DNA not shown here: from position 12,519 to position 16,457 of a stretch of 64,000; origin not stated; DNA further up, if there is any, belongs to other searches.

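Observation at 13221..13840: RND (AcrB-like) pump with a coiled-coil insertion of about 200 residues at the docking-domain position, and no membrane-fusion partner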

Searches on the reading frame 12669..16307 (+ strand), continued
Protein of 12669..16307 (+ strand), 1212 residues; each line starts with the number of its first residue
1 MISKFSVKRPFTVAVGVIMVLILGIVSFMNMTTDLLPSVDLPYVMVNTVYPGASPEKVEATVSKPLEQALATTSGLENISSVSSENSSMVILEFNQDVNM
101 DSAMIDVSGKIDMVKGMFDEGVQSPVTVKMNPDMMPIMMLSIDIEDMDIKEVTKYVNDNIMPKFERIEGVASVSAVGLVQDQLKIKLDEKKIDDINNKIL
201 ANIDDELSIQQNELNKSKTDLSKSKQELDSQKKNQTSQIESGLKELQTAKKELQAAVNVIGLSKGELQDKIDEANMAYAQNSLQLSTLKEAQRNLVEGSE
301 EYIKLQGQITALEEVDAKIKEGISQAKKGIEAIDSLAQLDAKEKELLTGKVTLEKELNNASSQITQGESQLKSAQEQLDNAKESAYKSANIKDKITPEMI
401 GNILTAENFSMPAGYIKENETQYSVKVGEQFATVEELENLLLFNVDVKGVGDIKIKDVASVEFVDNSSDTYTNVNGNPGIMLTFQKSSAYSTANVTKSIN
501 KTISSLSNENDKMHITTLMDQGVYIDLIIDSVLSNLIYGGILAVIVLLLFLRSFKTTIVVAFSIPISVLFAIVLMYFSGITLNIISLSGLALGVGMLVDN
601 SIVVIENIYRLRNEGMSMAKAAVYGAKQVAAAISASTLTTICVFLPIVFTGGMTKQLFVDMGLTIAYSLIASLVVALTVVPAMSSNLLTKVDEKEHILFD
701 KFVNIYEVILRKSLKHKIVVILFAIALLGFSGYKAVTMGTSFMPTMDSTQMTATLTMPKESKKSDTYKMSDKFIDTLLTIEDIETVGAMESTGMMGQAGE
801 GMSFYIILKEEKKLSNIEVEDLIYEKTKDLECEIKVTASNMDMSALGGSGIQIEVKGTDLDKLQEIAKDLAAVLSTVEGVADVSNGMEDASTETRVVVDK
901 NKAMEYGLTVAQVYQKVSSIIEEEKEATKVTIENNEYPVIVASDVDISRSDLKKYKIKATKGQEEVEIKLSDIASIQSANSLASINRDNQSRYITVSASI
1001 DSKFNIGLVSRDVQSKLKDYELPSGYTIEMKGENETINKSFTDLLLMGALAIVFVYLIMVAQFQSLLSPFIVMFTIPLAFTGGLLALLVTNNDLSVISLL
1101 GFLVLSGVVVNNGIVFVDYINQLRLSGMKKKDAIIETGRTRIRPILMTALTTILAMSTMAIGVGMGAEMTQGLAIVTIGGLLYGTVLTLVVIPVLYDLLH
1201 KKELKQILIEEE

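Call 36: search_protein_families(library=pfam, proteins=[L011:14698-16131:+, L027:14265-15539:+, L031:10201-11169:+, L042:7465-8661:+, L042:8651-9883:+, L025:14380-15639:+, L076:5421-6626:+, L053:8670-9809:-, L065:8708-9793:-, L078:13945-15375:-], max_evalue=0.01)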
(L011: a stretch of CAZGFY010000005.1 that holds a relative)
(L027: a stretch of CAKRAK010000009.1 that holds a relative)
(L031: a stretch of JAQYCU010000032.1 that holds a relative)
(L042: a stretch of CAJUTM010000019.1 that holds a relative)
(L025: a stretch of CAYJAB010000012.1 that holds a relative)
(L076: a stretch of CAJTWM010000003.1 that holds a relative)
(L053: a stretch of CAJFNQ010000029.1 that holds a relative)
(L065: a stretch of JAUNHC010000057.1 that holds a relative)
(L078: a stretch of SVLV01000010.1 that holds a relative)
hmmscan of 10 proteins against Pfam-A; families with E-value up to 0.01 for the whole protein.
L011:14698-16131:+ (478 aa): 11 families
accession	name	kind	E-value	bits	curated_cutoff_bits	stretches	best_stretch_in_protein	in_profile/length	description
PF07992.20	Pyr_redox_2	-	2.4e-61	208.1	26.1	1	9-326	1-291/291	Pyridine nucleotide-disulphide oxidoreductase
PF02852.28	Pyr_redox_dim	-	7e-29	100.7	25.3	1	346-454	1-110/110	Pyridine nucleotide-disulphide oxidoreductase, dimerisation domain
PF00070.33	Pyr_redox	-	1.2e-16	61.4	22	1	175-246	1-72/82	Pyridine nucleotide-disulphide oxidoreductase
PF13738.12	Pyr_redox_3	-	4.2e-13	49.7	30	1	126-310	115-305/305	Pyridine nucleotide-disulphide oxidoreductase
PF03486.20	HI0933_like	-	1.2e-06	28.7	50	0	10-40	2-32/244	HI0933-like protein Rossmann domain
PF01134.28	GIDA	-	3.8e-05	23.4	22.1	1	10-69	1-58/391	Glucose inhibited division protein A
PF01262.27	AlaDh_PNT_C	-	4.4e-05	23.4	23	0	173-210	28-65/214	Alanine dehydrogenase/PNT, C-terminal domain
PF02737.24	3HCDH_N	-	0.00088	19.7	22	0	176-216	2-42/180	3-hydroxyacyl-CoA dehydrogenase, NAD binding domain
PF13450.12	NAD_binding_8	-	0.0011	19.6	21.9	0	13-67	1-55/68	NAD(P)-binding Rossmann-like domain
PF13434.12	Lys_Orn_oxgnase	-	0.0059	16.2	21.3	0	129-213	140-230/339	L-lysine 6-monooxygenase/L-ornithine 5-monooxygenase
PF02826.25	2-Hacid_dh_C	-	0.0075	16.1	25.1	0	174-225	37-89/178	D-isomer specific 2-hydroxyacid dehydrogenase, NAD binding domain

L027:14265-15539:+ (425 aa): 2 families
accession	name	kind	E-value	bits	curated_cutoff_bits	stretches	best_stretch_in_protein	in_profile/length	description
PF18610.7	Peripla_BP_7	-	2.8e-41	140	36.8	1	346-416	1-71/71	Periplasmic binding protein domain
PF13407.12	Peripla_BP_4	-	2.5e-18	67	35.1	1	69-278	93-256/258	Periplasmic binding protein domain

L031:10201-11169:+ (323 aa): 6 families
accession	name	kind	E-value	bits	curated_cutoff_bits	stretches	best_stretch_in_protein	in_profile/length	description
PF12146.15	Hydrolase_4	-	4.8e-17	62.5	27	2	99-215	3-118/239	Serine aminopeptidase, S33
PF00561.26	Abhydrolase_1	-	1.7e-10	41.4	25.8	1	103-223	3-118/245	alpha/beta hydrolase fold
PF00326.27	Peptidase_S9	-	6.9e-05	22.9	22.6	1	155-321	46-209/213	Prolyl oligopeptidase family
PF12697.13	Abhydrolase_6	-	9.3e-05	23.6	26.3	1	103-229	1-113/217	Alpha/beta hydrolase family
PF02129.25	Peptidase_S15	-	0.0016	18.6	23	0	249-295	212-257/262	X-Pro dipeptidyl-peptidase (S15 family)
PF03959.19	FSH1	-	0.005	17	21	0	240-291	139-192/211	Serine hydrolase (FSH1)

L042:7465-8661:+ (399 aa): 5 families
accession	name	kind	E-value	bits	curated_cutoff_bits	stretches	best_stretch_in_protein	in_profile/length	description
PF01551.29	Peptidase_M23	-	2.4e-34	117.8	28.7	1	299-393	2-96/96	Peptidase family M23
PF24568.1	CC_PcsB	-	9.6e-09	35.4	27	1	104-174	2-73/75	Peptidoglycan hydrolase PcsB, coiled-coil domain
PF11932.13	DUF3450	-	0.0035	17.1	32.6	1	11-123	2-108/241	Protein of unknown function (DUF3450)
PF07851.19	TMEM120A-B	-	0.0052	16.5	29.8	1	31-147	2-111/324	TMEM120A/B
PF13094.11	CENP-Q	-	0.0089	16.6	28.5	1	31-112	29-110/162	CENP-Q, a CENPA-CAD centromere complex subunit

L042:8651-9883:+ (411 aa): 5 families
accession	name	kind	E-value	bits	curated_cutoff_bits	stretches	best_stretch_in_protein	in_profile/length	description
PF03572.23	Peptidase_S41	-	4.2e-51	173.2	24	1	218-381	1-165/165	Peptidase family S41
PF00595.29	PDZ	-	6.7e-13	49.3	23.2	1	117-178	11-74/81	PDZ domain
PF17820.7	PDZ_6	-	9.2e-13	48.2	27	1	132-187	1-54/54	PDZ domain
PF13180.12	PDZ_2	-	1.1e-10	42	27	1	117-195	2-77/80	PDZ domain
PF22694.1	CtpB_N-like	-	0.0022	18.9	27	1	65-99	48-81/85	Activating protease CtpB N-terminal domain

L025:14380-15639:+ (420 aa): 1 family
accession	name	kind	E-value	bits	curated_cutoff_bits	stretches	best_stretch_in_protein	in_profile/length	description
PF23750.1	RsgI_M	-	6.7e-26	91.9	25.3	1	78-208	1-131/133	Anti-sigma factor RsgI-like central domain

L076:5421-6626:+ (402 aa): 2 families
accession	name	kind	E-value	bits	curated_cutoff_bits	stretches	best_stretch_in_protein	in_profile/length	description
PF11258.13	DUF3048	-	7.2e-33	114.2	25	1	88-238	1-148/148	Protein of unknown function (DUF3048) N-terminal domain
PF17479.7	DUF3048_C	-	1.7e-27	96.5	25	1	280-388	10-114/114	Protein of unknown function (DUF3048) C-terminal domain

L053:8670-9809:- (380 aa): 1 family
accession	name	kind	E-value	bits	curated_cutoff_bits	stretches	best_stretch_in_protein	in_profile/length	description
PF05568.16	ASFV_J13L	-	0.0026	18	23.6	0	303-347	31-74/189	African swine fever virus J13L protein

L065:8708-9793:- (362 aa): 3 families
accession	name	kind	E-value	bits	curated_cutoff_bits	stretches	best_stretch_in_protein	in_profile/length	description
PF16729.10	DUF5067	-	1.1e-29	103.3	27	1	238-343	14-124/126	Domain of unknown function (DUF5067)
PF09716.15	ETRAMP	-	0.0017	18.8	29.1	1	4-41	38-76/81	Malarial early transcribed membrane protein (ETRAMP)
PF05223.17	MecA_N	-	0.007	17.1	22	0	47-99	1-52/117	NTF2-like N-terminal transpeptidase domain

L078:13945-15375:- (477 aa): 0 families

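Call 37: fold_search(model_id=the predicted structure, library=pdb)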
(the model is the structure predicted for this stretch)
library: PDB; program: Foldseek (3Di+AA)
matches with E <= 10: 955; with E <= 0.001: 329
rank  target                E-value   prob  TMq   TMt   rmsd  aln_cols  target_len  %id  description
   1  8f4r_B                1.8e-52  1.00  0.67  0.76  11.4      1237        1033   19  Gentamicin bound aminoglycoside efflux pump AcrD (released 2022-12-28)
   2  8gk4_B                2.1e-52  1.00  0.66  0.76   8.7      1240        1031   19  Multi-drug efflux pump RE-CmeB bound with Chloramphenicol (released 2023-05-31)
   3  8gjj_A                5.6e-52  1.00  0.67  0.78  10.4      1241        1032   19  Multi-drug efflux pump RE-CmeB Apo form (released 2023-05-31)
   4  8deu_C                8.8e-52  1.00  0.67  0.76  10.0      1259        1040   19  Cryo-electron microscopy structure of Neisseria gonorrhoeae multidrug efflux pump MtrD with CASP peptide complex (released 2022-09-14)
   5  8f3e_B                1.0e-51  1.00  0.67  0.77  11.4      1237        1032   18  Trimer of aminoglycoside efflux pump AcrD (released 2022-12-28)
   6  8f3e_A                1.1e-51  1.00  0.66  0.76  20.8      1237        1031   19  Trimer of aminoglycoside efflux pump AcrD (released 2022-12-28)
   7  7wls_A                1.2e-51  1.00  0.66  0.77   8.5      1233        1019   19  Crystal structure of the multidrug efflux transporter BpeB from Burkholderia pseudomallei (released 2023-07-19)
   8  8ffk_A                1.3e-51  1.00  0.67  0.77   8.2      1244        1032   18  Klebsiella pneumoniae AcrB multidrug efflux pump apo form (released 2023-04-05)
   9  8f56_A                1.9e-51  1.00  0.65  0.76  19.8      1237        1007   18  Dimer of aminoglycoside efflux pump AcrD treated with gentamicin (released 2022-12-28)
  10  8f4n_A                2.0e-51  1.00  0.64  0.75  19.9      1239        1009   18  Dimer of aminoglycoside efflux pump AcrD (released 2022-12-28)
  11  7b8p_A                2.9e-51  1.00  0.67  0.78  18.5      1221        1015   19  Acinetobacter baumannii multidrug transporter AdeB in OOO state (released 2021-10-20)
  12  9fhc_A                5.7e-51  1.00  0.68  0.77   8.1      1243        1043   17  Crystallographic structure of AcrB V612F with bound minocycline (released 2025-06-11)
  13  9qps_A                5.7e-51  1.00  0.67  0.78  19.2      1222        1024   19  Single particle cryo-EM structure of MdtF V610F (released 2025-05-14)
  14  9e9f_A                6.0e-51  1.00  0.67  0.77  20.6      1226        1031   18  Pseudomonas aeruginosa MexY (released 2024-12-18)
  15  8deu_A                7.2e-51  1.00  0.66  0.75  10.2      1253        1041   19  Cryo-electron microscopy structure of Neisseria gonorrhoeae multidrug efflux pump MtrD with CASP peptide complex (released 2022-09-14)
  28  7ry3_C                2.9e-50  1.00  0.68  0.77   8.1      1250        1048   19  Multidrug Efflux pump AdeJ with TP-6076 bound (released 2022-02-02)
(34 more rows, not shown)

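Call 42: search_protein_families(library=pfam, proteins=[P0018, L048:10001-14338:+, L013:623-3817:+, L055:4497-8102:+, L055:967-4422:+], max_evalue=0.01)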
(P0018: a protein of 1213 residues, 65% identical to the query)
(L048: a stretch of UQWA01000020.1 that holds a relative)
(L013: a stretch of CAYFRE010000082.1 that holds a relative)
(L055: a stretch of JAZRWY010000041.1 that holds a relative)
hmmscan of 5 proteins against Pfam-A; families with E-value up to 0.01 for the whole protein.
P0018 (1213 aa): 6 families
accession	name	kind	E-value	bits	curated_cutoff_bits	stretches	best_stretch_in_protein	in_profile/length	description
PF00873.25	ACR_tran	-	1.4e-207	692.2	28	2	392-1198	197-1018/1021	AcrB/AcrD/AcrF family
PF03176.21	MMPL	-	9.8e-17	61.3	20.5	2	534-681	149-298/333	MMPL family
PF11932.13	DUF3450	-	0.0007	19.4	32.6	1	231-319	13-100/241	Protein of unknown function (DUF3450)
PF17393.7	DUF5402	-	0.0032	18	25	0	818-878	7-68/120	Family of unknown function (DUF5402)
PF24627.1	PUMA_CC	-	0.0048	17.3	30.1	0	336-378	19-61/74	PUMA coiled-coil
PF15030.11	DUF4527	-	0.0048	16.7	29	1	215-295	3-84/277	Protein of unknown function (DUF4527)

L048:10001-14338:+ (1446 aa): 2 families
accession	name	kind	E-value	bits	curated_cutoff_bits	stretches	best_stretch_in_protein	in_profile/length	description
PF00873.25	ACR_tran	-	1.1e-210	702.5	28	2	619-1434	198-1020/1021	AcrB/AcrD/AcrF family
PF03176.21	MMPL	-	2e-09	37.3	20.5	2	1205-1436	64-304/333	MMPL family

L013:623-3817:+ (1065 aa): 7 families
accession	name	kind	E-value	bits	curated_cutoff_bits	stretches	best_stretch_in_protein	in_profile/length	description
PF02836.23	Glyco_hydro_2_C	-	6.3e-102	341.2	21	1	352-652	1-300/302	Glycosyl hydrolases family 2, TIM barrel domain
PF02929.23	Bgal_small_N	-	4.7e-59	200.5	25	1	782-1051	2-248/248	Beta galactosidase small chain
PF02837.24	Glyco_hydro_2_N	-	3.9e-42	144.5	28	1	59-229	3-169/169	Glycosyl hydrolases family 2, sugar binding domain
PF16353.11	LacZ_4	-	3.7e-25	88.4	27.3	1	664-752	1-86/87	Beta-galactosidase, domain 4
PF00703.27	Glyco_hydro_2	-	5.6e-14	53.3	23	1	232-350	2-109/109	Glycosyl hydrolases family 2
PF11906.13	DUF3426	-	0.00028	21.4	27.7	0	300-348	63-104/147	Protein of unknown function (DUF3426)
PF22666.2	Glyco_hydro_2_N2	-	0.0017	18.9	27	1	135-201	52-119/167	Glycosyl hydrolase 2 galactose-binding domain-like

L055:4497-8102:+ (1202 aa): 0 families

L055:967-4422:+ (1152 aa): 1 family
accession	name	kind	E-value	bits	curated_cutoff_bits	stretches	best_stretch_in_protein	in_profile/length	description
PF05738.19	Cna_B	-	5.4e-10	40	22.3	1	81-165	1-77/87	Cna protein B-type domain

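Call 79: find_encoding_contigs(protein=P0111, flank=8000, max_places=2)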
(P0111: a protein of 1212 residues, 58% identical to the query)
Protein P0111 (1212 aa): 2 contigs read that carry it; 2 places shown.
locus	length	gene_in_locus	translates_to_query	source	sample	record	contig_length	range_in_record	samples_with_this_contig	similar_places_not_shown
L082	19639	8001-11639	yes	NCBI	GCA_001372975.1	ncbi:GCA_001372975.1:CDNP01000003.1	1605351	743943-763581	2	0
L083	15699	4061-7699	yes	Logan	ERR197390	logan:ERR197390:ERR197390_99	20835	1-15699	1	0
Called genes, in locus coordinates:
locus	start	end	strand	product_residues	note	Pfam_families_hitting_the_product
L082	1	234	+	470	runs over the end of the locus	PF02554:CstA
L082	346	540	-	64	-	-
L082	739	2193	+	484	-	PF02554:CstA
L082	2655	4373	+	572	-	PF00672:HAMP, PF00015:MCPsignal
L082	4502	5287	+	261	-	PF08239:SH3_3, PF03734:YkuD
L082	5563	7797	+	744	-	PF02901:PFL-like, PF01228:Gly_radical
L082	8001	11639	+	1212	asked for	PF00873:ACR_tran, PF03176:MMPL, PF00873:ACR_tran, PF03176:MMPL (weak)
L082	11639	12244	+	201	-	PF00440:TetR_N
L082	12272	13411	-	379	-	PF01594:AI-2E_transport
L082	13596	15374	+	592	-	PF08279:HTH_11, PF08280:HTH_Mga (faint), PF05043:Mga, PF00874:PRD, PF02302:PTS_IIB (weak), PF00359:PTS_EIIA_2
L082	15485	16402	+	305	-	PF00294:PfkB, PF01256:Carb_kinase (weak), PF08543:Phos_pyr_kin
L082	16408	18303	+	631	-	PF00359:PTS_EIIA_2, PF02302:PTS_IIB, PF25554:PTS_EIIB_BC_N, PF02378:PTS_EIIC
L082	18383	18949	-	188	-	PF09997:DUF2238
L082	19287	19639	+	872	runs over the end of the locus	PF00690:Cation_ATPase_N, PF00122:E1-E2_ATPase, PF00702:Hydrolase, PF13246:Cation_ATPase, PF08282:Hydrolase_3 (faint), PF00689:Cation_ATPase_C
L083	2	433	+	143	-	?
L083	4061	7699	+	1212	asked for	PF00873:ACR_tran, PF03176:MMPL, PF00873:ACR_tran, PF03176:MMPL (weak)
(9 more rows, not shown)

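Call 80: find_encoding_contigs(protein=P0021, flank=8000, max_places=2)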
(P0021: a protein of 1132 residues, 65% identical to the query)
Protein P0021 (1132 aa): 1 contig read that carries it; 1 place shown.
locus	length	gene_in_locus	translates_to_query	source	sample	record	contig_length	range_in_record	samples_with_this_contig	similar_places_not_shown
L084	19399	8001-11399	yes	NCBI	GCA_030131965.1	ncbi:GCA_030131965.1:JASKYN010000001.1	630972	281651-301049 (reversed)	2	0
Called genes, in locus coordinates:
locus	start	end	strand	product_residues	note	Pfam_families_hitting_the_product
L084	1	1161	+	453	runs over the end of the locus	PF02624:YcaO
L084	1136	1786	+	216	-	PF02517:Rce1-like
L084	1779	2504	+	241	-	PF19393:DUF5968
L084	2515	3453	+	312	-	PF00005:ABC_tran, PF13304:AAA_21 (weak)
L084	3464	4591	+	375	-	PF12679:ABC2_membrane_2, PF12698:ABC2_membrane_3, PF01061:ABC2_membrane, PF12730:ABC2_membrane_4 (weak)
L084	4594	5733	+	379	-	PF12679:ABC2_membrane_2, PF12698:ABC2_membrane_3, PF01061:ABC2_membrane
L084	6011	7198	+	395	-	-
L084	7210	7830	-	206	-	PF06445:GyrI-like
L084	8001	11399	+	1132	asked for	PF00873:ACR_tran, PF03176:MMPL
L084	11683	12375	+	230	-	PF02706:Wzz, PF13807:GNVR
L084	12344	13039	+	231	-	PF10609:ParA, PF01656:CbiA, PF09140:MipZ (weak), PF13614:AAA_31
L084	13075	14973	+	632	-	PF13727:CoA_binding_3, PF01370:Epimerase, PF02719:Polysacc_synt_2, PF04321:RmlD_sub_bind, PF01073:3Beta_HSD, PF07993:NAD_binding_4 (faint), PF16363:GDP_Man_Dehyd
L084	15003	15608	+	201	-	PF02397:Bac_transf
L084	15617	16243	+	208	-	PF17836:PglD_N, PF25087:GMPPB_C (faint), PF25084:LbH_EIF2B (weak), PF00132:Hexapep (weak)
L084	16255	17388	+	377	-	PF01041:DegT_DnrJ_EryC1, PF00155:Aminotran_1_2, PF01212:Beta_elim_lyase (faint)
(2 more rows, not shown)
